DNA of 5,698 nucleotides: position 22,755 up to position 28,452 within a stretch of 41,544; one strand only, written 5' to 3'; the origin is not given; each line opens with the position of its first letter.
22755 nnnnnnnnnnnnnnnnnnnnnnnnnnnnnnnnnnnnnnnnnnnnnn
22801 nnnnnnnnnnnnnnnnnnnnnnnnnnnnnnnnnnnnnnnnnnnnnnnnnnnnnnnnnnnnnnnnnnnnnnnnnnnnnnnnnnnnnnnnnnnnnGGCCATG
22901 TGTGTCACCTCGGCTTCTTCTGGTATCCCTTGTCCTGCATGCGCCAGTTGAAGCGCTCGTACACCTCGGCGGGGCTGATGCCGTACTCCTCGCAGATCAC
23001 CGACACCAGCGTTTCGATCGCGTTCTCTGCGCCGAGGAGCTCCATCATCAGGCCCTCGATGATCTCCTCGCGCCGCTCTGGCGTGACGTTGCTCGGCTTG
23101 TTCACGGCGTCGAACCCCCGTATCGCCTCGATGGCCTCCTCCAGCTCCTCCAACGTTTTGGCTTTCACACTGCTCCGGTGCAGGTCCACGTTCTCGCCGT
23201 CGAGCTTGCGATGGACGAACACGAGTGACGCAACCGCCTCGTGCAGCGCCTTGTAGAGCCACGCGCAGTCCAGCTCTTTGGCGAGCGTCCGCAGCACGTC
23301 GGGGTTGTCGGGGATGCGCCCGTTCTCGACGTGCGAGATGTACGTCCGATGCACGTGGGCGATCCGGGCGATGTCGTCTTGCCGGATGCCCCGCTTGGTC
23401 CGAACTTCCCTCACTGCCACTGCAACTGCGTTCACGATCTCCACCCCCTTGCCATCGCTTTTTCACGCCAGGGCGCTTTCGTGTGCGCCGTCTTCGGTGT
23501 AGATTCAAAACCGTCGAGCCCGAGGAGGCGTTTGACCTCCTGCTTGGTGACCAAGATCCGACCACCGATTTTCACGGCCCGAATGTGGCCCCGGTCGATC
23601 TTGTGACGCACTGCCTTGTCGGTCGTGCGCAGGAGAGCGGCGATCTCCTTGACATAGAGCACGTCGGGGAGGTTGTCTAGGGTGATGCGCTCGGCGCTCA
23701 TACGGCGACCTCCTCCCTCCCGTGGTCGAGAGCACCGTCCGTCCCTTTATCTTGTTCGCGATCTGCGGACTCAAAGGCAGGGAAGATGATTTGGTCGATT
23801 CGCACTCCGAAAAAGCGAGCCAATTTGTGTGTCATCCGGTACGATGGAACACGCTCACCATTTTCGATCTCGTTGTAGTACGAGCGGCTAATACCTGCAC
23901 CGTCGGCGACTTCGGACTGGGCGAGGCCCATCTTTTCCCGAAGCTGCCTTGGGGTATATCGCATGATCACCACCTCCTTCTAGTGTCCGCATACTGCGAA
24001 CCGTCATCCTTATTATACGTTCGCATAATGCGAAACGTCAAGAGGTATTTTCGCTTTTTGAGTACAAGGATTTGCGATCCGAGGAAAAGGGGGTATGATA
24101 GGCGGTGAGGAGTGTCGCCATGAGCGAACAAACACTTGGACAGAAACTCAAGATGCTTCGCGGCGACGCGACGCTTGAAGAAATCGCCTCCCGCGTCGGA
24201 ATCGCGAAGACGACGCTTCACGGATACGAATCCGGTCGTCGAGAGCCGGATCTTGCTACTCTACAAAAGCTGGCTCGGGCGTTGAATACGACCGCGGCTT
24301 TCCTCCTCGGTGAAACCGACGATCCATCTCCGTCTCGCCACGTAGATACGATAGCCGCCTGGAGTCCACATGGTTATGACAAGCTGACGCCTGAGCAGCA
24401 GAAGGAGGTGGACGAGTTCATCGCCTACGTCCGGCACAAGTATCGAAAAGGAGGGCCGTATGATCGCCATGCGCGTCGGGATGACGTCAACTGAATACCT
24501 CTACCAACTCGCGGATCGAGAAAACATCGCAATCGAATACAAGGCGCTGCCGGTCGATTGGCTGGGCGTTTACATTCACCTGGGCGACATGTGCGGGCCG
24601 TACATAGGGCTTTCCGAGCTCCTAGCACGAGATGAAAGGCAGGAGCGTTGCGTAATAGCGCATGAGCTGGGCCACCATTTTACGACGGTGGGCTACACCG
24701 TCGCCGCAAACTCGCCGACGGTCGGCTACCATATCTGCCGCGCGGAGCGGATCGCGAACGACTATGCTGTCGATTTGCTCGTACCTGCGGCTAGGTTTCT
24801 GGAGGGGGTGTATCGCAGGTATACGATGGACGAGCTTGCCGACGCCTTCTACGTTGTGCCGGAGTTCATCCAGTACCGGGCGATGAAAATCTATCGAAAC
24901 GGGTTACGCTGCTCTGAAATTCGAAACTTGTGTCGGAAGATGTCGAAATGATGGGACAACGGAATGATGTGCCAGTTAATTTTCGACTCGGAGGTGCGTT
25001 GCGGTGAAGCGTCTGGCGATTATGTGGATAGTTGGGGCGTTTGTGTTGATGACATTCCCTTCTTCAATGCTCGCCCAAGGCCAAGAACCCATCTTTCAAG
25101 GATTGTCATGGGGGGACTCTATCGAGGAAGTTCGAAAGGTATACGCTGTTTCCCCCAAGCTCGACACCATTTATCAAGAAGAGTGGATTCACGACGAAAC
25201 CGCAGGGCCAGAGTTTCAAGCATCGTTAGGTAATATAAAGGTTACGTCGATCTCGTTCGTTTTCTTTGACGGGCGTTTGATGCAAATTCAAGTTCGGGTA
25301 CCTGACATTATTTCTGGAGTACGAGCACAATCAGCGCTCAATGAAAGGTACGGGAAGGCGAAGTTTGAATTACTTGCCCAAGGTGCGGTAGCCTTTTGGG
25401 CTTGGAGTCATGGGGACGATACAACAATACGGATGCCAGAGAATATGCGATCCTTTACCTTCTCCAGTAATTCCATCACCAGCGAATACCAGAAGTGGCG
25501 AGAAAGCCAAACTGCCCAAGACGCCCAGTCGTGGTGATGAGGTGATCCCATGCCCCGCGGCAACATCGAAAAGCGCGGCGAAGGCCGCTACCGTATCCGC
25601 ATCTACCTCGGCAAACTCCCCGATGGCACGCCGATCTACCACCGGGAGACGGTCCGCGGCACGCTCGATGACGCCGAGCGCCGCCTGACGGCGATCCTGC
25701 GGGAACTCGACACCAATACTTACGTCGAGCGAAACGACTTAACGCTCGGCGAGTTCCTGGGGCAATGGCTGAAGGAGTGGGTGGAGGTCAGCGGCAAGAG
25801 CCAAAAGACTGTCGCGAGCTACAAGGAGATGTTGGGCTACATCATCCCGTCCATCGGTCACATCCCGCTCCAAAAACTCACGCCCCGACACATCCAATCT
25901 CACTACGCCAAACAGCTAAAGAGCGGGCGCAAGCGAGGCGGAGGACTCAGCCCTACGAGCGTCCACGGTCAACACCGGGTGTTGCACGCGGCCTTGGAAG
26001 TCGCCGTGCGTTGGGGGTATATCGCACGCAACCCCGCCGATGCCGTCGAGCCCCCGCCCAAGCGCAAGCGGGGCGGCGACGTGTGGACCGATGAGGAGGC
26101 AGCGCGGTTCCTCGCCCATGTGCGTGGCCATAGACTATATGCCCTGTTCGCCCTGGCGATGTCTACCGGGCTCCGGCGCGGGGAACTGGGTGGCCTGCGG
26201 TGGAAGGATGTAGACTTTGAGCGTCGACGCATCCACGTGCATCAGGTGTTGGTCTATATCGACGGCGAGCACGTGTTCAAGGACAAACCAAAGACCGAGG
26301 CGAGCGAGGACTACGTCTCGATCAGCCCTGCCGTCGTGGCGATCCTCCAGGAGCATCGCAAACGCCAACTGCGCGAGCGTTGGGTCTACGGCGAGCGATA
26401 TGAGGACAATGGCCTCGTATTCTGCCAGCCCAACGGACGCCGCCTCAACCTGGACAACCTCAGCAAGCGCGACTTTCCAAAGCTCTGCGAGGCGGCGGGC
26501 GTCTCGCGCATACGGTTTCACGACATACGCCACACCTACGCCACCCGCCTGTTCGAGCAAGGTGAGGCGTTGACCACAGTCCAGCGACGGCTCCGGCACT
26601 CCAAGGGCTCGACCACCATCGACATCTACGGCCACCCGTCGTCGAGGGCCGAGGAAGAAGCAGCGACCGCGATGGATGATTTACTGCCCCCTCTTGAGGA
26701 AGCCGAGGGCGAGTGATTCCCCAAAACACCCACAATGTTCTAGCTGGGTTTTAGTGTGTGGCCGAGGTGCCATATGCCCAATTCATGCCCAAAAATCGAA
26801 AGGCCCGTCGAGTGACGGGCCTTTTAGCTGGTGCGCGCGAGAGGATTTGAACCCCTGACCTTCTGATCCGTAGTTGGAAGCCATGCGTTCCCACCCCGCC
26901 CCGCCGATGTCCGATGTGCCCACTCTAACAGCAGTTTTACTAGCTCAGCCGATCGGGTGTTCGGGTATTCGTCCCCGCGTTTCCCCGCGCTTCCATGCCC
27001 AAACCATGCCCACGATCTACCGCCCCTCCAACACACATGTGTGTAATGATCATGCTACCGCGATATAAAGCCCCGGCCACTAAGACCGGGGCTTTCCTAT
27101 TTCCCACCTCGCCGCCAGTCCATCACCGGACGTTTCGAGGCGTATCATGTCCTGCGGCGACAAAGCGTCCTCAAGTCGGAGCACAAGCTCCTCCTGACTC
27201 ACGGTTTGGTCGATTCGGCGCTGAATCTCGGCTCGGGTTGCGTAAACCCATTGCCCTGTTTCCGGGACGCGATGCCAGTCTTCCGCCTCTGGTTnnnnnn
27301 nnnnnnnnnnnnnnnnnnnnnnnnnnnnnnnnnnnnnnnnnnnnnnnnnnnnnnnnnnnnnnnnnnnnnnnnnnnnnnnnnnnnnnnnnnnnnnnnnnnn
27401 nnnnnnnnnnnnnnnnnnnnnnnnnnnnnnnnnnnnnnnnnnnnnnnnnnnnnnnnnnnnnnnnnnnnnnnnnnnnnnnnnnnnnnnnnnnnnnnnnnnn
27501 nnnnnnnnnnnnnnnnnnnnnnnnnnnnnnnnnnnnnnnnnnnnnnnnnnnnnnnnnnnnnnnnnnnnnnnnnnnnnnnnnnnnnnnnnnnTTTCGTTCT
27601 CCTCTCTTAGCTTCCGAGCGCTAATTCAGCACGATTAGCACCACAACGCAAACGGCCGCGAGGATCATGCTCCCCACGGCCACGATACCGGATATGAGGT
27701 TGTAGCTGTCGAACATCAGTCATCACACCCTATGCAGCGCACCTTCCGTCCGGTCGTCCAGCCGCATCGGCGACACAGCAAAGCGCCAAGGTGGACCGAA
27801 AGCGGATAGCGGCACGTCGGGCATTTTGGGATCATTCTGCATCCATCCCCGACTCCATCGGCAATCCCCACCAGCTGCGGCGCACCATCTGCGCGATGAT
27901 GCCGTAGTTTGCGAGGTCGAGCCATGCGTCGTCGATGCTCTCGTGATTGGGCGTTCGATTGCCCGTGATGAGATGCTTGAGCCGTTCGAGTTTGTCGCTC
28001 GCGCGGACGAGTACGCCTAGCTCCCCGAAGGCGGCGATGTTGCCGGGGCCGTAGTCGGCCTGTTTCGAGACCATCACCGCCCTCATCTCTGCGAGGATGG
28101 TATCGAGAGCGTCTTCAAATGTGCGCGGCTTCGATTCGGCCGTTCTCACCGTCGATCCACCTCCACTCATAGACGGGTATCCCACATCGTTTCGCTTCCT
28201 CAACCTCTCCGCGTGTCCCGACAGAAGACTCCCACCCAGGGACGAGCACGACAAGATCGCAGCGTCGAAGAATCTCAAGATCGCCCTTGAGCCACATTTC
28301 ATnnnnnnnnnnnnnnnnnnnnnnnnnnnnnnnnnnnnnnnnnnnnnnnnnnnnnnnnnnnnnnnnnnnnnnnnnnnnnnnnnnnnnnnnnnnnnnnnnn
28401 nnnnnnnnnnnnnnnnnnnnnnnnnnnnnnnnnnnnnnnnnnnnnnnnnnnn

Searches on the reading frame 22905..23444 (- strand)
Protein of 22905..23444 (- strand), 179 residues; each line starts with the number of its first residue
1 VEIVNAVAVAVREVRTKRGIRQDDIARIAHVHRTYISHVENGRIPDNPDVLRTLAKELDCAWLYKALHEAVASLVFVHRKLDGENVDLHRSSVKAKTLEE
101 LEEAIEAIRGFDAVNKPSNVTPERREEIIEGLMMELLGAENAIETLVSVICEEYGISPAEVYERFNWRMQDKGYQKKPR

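Call 124: search_protein_families(library=pfam, proteins=[window:22905-23444:-], max_evalue=0.01)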
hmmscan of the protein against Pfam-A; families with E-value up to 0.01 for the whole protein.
window:22905-23444:- (179 aa): 5 families
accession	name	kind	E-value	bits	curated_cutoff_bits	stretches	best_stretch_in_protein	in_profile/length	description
PF01381.28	HTH_3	-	8.2e-10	39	23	1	11-60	1-50/55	Helix-turn-helix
PF13560.12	HTH_31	-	1.6e-09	38.4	27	1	9-56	4-52/64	Helix-turn-helix domain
PF12844.13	HTH_19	-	1.2e-08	35.2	30.2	1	11-59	4-52/64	Helix-turn-helix domain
PF13413.12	HTH_25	-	0.0015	18.7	24.6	1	12-46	3-37/62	Helix-turn-helix domain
PF13443.12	HTH_26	-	0.0084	16.8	22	0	12-60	3-52/63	Cro/C1-type HTH DNA-binding domain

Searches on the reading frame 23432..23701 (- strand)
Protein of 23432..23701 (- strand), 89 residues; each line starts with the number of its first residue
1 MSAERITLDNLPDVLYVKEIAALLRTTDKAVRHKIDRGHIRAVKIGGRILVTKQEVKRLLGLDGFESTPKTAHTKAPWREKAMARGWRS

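Call 124: search_protein_families(library=pfam, proteins=[window:23432-23701:-], max_evalue=0.01)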
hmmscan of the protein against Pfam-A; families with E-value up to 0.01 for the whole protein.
window:23432-23701:- (89 aa): 1 family
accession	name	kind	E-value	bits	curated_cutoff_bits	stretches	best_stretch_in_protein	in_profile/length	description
PF12728.13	HTH_17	-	6.5e-08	33.2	27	1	17-60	4-47/51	Helix-turn-helix domain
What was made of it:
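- On AlpA-type antiterminators: An HTH_17 ORF exists at 23432-23701, 13 kb away (call 124).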

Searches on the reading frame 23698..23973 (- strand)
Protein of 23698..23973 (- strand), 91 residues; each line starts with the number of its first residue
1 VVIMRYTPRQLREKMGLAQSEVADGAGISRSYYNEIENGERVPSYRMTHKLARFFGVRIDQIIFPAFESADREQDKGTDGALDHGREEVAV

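Call 124: search_protein_families(library=pfam, proteins=[window:23698-23973:-], max_evalue=0.01)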
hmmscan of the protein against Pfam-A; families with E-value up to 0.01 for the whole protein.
window:23698-23973:- (91 aa): 4 families
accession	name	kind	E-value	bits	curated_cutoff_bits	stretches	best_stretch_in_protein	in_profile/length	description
PF01381.28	HTH_3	-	3e-16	59.6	23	1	9-61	2-54/55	Helix-turn-helix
PF12844.13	HTH_19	-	2e-12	47.2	30.2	1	9-60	5-56/64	Helix-turn-helix domain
PF13560.12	HTH_31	-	2.4e-12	47.4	27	1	9-57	7-56/64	Helix-turn-helix domain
PF13443.12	HTH_26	-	0.0044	17.7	22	1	10-63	4-58/63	Cro/C1-type HTH DNA-binding domain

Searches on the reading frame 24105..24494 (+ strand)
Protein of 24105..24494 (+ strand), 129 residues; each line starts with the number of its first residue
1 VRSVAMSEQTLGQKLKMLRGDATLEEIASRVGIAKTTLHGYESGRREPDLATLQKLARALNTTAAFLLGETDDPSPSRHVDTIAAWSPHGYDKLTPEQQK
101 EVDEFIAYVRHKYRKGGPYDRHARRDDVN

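Call 125: search_protein_families(library=pfam, proteins=[window:24105-24494:+], max_evalue=0.01)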
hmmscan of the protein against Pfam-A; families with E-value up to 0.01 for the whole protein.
window:24105-24494:+ (129 aa): 6 families
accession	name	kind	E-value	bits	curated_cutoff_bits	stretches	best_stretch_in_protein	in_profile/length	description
PF01381.28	HTH_3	-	5e-12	46.1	23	1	23-66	11-54/55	Helix-turn-helix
PF13560.12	HTH_31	-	1.5e-10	41.7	27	1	11-64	2-58/64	Helix-turn-helix domain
PF12844.13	HTH_19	-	8.3e-07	29.3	30.2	1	23-63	14-54/64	Helix-turn-helix domain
PF13443.12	HTH_26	-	9.1e-05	23.1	22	1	23-63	12-53/63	Cro/C1-type HTH DNA-binding domain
PF00440.29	TetR_N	-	0.0018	18.5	24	0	22-41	17-36/47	Bacterial regulatory proteins, tetR family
PF25204.1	DAAF9_2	-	0.0051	16.9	27.5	1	37-83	142-188/210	DAAF9 domain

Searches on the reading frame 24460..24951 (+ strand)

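Call 125: search_protein_families(library=pfam, proteins=[window:24460-24951:+], max_evalue=0.01)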
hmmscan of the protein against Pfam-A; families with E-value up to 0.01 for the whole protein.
window:24460-24951:+ (163 aa): 1 family
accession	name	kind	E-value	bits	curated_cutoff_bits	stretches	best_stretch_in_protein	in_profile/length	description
PF06114.19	Peptidase_M78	-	1.2e-08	35.2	22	1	46-141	28-122/123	IrrE N-terminal-like domain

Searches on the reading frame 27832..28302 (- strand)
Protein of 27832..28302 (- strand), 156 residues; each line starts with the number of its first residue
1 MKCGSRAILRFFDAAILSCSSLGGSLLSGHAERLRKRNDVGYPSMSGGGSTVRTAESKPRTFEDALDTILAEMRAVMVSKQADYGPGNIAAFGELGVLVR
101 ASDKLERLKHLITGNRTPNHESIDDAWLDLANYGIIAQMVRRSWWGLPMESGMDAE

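Call 87: search_protein_families(library=phrogs, proteins=[window:27832-28302:-], max_evalue=0.00001)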
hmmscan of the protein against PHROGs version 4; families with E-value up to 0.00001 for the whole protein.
window:27832-28302:- (156 aa): 1 family
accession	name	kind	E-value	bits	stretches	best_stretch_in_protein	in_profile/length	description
phrog_1485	-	unknown function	2.8e-16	60.7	1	55-140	11-99/238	-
